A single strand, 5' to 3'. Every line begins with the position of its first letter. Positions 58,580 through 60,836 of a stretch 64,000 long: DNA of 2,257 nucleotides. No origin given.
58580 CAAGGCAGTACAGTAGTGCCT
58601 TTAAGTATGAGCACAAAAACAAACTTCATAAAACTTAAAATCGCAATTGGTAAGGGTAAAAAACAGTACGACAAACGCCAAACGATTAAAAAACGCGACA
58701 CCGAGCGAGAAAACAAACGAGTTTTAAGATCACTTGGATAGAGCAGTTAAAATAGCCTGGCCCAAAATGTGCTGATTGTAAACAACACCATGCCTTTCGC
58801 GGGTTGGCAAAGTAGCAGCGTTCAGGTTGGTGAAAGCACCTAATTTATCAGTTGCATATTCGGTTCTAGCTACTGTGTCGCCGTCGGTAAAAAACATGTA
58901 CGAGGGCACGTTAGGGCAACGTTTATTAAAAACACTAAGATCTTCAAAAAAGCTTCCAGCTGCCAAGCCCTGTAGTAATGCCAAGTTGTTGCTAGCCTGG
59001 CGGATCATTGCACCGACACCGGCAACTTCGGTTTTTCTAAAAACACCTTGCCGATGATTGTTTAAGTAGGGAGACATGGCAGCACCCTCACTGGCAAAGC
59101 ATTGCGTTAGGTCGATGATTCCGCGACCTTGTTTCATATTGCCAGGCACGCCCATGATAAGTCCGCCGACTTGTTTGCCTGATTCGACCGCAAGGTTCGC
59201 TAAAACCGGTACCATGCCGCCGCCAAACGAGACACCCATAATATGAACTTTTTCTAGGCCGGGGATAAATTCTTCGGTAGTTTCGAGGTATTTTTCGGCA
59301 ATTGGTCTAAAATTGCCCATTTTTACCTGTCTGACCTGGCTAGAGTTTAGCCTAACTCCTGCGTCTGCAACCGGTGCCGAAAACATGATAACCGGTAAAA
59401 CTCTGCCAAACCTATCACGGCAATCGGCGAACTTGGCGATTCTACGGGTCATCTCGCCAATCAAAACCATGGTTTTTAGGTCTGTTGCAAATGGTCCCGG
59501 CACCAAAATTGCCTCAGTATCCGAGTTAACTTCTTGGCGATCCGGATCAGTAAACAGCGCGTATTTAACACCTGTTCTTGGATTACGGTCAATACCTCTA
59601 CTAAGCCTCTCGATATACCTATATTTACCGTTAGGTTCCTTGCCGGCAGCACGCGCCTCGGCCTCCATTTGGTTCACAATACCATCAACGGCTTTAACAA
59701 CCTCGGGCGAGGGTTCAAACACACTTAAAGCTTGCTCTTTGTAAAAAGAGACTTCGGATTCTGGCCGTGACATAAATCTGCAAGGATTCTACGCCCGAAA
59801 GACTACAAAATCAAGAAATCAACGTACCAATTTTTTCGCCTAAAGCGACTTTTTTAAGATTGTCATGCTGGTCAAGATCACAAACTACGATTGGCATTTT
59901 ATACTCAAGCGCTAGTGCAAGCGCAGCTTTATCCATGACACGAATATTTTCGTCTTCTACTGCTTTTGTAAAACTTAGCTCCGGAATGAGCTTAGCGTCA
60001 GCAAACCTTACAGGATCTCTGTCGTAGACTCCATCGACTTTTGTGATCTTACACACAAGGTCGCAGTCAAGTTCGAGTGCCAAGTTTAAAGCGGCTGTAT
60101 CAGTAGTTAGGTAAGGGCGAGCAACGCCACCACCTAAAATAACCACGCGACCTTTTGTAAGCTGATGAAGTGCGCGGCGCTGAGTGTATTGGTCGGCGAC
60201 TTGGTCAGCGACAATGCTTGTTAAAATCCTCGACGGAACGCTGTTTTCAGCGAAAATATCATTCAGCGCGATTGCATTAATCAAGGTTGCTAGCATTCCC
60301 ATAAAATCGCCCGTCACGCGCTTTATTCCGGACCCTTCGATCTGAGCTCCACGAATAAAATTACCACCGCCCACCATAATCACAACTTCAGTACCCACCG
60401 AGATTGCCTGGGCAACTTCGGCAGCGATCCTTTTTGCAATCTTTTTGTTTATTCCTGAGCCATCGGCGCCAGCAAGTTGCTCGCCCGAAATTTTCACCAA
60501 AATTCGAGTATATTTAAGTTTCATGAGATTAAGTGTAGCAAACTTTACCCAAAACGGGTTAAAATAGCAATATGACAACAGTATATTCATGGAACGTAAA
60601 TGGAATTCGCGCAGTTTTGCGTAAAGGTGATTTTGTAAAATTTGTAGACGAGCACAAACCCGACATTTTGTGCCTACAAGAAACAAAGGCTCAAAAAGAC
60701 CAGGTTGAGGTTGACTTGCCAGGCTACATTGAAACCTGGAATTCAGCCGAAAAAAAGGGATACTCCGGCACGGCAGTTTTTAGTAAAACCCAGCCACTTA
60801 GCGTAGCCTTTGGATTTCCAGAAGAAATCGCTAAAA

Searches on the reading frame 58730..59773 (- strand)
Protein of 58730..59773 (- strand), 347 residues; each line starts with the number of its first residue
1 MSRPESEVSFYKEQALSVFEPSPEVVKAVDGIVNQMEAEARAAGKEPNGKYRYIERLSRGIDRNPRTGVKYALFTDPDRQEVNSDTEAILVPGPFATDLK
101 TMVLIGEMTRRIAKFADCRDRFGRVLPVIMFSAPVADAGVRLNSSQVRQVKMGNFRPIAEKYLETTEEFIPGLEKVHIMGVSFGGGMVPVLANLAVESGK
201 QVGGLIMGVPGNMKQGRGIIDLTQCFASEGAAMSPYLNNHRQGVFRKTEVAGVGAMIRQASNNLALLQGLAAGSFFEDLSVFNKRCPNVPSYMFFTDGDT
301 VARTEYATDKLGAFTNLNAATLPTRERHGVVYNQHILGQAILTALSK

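Call 29: find_encoding_contigs(protein=window:58730-59773:-, flank=10000, max_places=1)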
Protein window:58730-59773:- (347 aa): 1 contig read that carries it; 1 place shown.
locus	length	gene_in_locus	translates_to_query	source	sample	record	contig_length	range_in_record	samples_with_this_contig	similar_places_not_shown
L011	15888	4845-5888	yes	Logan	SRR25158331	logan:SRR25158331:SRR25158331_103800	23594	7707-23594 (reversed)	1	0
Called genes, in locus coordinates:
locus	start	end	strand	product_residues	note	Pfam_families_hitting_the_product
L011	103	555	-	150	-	PF00293:NUDIX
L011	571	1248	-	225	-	PF12146:Hydrolase_4 (faint), PF00326:Peptidase_S9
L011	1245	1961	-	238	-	PF09997:DUF2238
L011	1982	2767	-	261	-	-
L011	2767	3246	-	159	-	PF00293:NUDIX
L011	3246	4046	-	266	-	PF03372:Exo_endo_phos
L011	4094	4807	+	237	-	PF00696:AA_kinase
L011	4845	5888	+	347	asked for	-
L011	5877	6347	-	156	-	PF01668:SmpB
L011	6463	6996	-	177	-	-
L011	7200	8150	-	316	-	-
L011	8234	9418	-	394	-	PF13439:Glyco_transf_4, PF13579:Glyco_trans_4_4, PF00534:Glycos_transf_1, PF13692:Glyco_trans_1_4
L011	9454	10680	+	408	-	PF13477:Glyco_trans_4_2, PF13439:Glyco_transf_4, PF13579:Glyco_trans_4_4, PF20706:GT4-conflict (weak), PF00534:Glycos_transf_1, PF13692:Glyco_trans_1_4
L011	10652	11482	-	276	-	PF03959:FSH1 (faint), PF00561:Abhydrolase_1, PF12146:Hydrolase_4, PF12697:Abhydrolase_6, PF03096:Ndr (weak)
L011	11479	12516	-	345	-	PF02449:Glyco_hydro_42 (weak)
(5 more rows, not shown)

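Call 51: search_protein_families(library=ncbifam, proteins=[window:58730-59773:-], max_evalue=0.001)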
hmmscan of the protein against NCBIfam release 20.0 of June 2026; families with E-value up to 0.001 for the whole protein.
window:58730-59773:- (347 aa): 0 families

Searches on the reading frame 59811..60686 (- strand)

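Call 51: search_protein_families(library=ncbifam, proteins=[window:59811-60686:-], max_evalue=0.001)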
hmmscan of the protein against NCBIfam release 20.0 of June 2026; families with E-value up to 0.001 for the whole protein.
window:59811-60686:- (291 aa): 17 families
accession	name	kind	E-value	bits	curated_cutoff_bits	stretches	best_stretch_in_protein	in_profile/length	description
TIGR02075.1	pyrH_bact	equivalog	4.8e-73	245.6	243.9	1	59-291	1-233/233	UMP kinase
TIGR02076.1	pyrH_arch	equivalog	1.7e-21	76.9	158.05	1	64-290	3-221/222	UMP kinase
TIGR00656.1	asp_kin_monofn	equivalog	2.7e-08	33.3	402.25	1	163-275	119-242/407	aspartate kinase, monofunctional class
TIGR00657.1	asp_kinases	subfamily_domain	5.3e-08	32.4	208.7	1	179-272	184-273/442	aspartate kinase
NF040647.1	IPPK_Arch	equivalog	5.3e-07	29.2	120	1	195-244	154-203/259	isopentenyl phosphate kinase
NF005154.0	PRK06635.1-2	equivalog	5.3e-06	26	376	1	195-269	154-230/407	aspartate kinase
NF005155.0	PRK06635.1-4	equivalog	1.8e-05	23.9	346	1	194-270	146-230/407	aspartate kinase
TIGR01027.1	proB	equivalog_domain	2.1e-05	23.9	186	0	61-114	2-53/363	glutamate 5-kinase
NF006959.0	PRK09436.1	equivalog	3.7e-05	22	726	1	196-244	208-256/819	bifunctional aspartate kinase/homoserine dehydrogenase I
NF005656.0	PRK07431.1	equivalog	6e-05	21.8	657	1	195-268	155-230/587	aspartate kinase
NF005153.0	PRK06635.1-1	equivalog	0.00015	20.9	585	1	194-245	153-204/421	aspartate kinase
NF005161.0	PRK06635.2-5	equivalog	0.00016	20.7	586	1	195-268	155-229/402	aspartate kinase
NF004938.0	PRK06291.1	equivalog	0.00021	20.1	528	1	195-268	213-288/468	aspartate kinase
TIGR02078.1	AspKin_pair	subfamily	0.00038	19.9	242.4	1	195-268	181-256/327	putative Pyrococcus aspartate kinase subunit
NF006068.0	PRK08210.1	equivalog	0.0004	19.7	474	1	178-268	147-233/405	aspartate kinase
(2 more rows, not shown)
